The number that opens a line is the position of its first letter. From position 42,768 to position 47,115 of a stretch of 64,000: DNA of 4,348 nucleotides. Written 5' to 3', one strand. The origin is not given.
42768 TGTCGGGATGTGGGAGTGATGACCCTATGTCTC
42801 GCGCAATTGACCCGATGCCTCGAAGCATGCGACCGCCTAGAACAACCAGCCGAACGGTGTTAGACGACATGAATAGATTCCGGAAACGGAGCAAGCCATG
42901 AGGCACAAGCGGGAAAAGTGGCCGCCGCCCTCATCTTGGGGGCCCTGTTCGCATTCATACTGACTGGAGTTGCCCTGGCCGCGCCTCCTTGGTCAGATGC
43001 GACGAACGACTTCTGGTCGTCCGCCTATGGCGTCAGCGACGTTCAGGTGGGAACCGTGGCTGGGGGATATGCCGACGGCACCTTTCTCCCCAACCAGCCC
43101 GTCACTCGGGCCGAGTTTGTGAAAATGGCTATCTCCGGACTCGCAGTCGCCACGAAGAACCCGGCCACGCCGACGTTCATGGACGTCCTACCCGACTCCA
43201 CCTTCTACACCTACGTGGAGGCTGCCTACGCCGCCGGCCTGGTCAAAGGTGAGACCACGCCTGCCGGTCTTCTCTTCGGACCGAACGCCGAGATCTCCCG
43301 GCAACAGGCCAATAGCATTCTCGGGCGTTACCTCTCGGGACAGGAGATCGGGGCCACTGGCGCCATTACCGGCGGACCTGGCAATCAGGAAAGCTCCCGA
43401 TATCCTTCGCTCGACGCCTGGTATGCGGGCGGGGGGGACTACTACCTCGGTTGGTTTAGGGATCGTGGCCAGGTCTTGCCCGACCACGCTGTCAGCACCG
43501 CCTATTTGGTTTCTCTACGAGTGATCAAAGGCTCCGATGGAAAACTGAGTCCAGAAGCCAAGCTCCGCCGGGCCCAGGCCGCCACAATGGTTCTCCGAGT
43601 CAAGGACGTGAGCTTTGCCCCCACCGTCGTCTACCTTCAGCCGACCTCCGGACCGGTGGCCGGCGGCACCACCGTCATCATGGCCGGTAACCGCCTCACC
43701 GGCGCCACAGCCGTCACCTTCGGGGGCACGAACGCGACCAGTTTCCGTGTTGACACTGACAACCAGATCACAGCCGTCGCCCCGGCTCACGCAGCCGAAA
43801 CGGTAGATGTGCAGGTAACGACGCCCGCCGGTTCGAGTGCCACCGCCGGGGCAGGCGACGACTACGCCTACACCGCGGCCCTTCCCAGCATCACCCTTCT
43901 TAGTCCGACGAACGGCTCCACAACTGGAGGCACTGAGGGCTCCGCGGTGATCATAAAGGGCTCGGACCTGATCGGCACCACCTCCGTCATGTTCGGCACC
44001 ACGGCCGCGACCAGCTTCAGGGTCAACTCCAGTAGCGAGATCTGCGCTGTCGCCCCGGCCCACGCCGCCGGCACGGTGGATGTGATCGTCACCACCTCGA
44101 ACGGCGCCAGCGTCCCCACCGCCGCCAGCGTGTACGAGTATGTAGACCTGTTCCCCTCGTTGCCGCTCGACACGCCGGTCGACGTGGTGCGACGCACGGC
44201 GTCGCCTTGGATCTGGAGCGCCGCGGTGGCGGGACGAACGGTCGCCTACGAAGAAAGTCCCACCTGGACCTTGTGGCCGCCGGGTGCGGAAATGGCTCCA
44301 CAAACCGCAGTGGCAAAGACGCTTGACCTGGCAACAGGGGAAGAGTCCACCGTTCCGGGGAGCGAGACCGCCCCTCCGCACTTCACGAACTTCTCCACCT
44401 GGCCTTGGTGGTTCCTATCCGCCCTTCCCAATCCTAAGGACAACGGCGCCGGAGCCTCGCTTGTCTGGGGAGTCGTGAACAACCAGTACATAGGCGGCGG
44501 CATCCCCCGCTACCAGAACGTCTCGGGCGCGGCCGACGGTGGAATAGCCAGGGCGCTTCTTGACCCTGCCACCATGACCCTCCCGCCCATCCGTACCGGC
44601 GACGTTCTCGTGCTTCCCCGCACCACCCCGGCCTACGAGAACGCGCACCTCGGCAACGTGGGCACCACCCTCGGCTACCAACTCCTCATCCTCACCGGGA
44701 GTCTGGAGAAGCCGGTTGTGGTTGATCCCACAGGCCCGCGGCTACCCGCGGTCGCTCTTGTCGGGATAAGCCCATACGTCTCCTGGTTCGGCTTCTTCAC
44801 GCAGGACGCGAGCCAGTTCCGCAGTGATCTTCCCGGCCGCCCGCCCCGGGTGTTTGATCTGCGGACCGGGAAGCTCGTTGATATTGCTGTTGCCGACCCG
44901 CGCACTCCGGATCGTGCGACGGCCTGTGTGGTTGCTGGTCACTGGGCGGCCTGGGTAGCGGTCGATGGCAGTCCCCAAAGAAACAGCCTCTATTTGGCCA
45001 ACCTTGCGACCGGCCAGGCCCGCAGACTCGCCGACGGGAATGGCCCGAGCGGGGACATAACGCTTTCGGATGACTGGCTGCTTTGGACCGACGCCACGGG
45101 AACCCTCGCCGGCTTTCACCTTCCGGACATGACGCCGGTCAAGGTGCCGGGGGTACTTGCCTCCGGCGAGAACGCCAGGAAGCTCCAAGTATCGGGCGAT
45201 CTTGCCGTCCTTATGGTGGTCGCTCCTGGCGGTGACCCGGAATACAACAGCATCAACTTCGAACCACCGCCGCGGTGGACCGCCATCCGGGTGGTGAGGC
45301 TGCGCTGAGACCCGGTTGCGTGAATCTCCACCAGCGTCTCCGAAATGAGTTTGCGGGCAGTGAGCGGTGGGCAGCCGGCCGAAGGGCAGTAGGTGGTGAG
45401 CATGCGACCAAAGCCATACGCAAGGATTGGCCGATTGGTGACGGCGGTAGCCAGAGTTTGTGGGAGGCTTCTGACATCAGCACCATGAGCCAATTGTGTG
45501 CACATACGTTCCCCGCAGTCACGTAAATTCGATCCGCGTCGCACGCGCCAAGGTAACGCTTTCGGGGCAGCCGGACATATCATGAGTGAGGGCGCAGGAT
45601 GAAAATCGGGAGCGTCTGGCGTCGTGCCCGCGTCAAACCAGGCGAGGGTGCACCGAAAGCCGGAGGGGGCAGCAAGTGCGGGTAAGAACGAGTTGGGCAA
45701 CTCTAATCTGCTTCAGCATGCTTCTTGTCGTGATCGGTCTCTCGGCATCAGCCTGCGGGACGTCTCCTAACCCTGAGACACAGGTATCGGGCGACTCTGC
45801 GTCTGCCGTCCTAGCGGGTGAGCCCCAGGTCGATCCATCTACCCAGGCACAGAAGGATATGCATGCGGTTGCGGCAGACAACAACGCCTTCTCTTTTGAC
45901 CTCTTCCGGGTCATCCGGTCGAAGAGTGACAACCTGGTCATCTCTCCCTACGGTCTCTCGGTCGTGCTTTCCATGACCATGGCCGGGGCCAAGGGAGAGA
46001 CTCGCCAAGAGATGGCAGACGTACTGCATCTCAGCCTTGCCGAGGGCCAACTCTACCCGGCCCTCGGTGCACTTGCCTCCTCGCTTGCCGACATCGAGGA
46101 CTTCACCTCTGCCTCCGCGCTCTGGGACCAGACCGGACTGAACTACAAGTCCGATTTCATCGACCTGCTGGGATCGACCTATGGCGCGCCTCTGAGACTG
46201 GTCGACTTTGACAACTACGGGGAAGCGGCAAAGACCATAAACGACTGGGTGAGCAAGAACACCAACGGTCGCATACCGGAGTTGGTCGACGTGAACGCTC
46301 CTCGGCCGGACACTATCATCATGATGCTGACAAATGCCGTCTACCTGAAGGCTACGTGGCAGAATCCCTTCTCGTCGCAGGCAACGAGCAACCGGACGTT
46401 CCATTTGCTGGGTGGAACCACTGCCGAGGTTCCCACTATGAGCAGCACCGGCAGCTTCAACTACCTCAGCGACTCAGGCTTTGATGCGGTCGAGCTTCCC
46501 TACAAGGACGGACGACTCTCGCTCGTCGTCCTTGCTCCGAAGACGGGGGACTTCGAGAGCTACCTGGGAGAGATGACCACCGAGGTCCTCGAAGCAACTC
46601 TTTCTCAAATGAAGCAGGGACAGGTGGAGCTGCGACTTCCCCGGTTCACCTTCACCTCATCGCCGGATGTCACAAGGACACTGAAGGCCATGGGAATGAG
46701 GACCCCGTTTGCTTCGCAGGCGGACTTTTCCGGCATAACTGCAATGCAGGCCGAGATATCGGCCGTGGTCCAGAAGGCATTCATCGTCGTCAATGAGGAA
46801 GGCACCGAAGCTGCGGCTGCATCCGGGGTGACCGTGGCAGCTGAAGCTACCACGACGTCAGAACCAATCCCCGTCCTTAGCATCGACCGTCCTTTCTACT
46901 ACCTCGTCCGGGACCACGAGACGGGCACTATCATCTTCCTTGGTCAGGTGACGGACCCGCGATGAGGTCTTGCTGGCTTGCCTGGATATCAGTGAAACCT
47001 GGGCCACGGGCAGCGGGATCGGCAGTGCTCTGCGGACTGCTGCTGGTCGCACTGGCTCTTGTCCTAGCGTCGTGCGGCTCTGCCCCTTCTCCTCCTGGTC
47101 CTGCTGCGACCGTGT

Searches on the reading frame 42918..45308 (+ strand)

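Call 49: search_protein_families(library=pfam, proteins=[window:42918-45308:+], max_evalue=0.001)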
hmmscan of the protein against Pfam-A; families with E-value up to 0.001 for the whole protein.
window:42918-45308:+ (796 aa): 2 families
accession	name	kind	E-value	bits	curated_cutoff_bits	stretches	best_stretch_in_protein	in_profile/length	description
PF01833.30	TIG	-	2.3e-21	76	20.9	2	235-307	1-73/84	IPT/TIG domain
PF00395.25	SLH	-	9e-17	61.2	20.8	2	48-67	24-43/44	S-layer homology domain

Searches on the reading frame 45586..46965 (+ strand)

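Call 49: search_protein_families(library=pfam, proteins=[window:45586-46965:+], max_evalue=0.001)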
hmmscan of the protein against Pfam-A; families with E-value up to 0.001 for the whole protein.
window:45586-46965:+ (459 aa): 1 family
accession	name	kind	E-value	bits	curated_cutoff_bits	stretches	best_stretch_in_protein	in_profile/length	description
PF00079.25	Serpin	-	1.8e-99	333.9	27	1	98-458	2-370/370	Serpin (serine protease inhibitor)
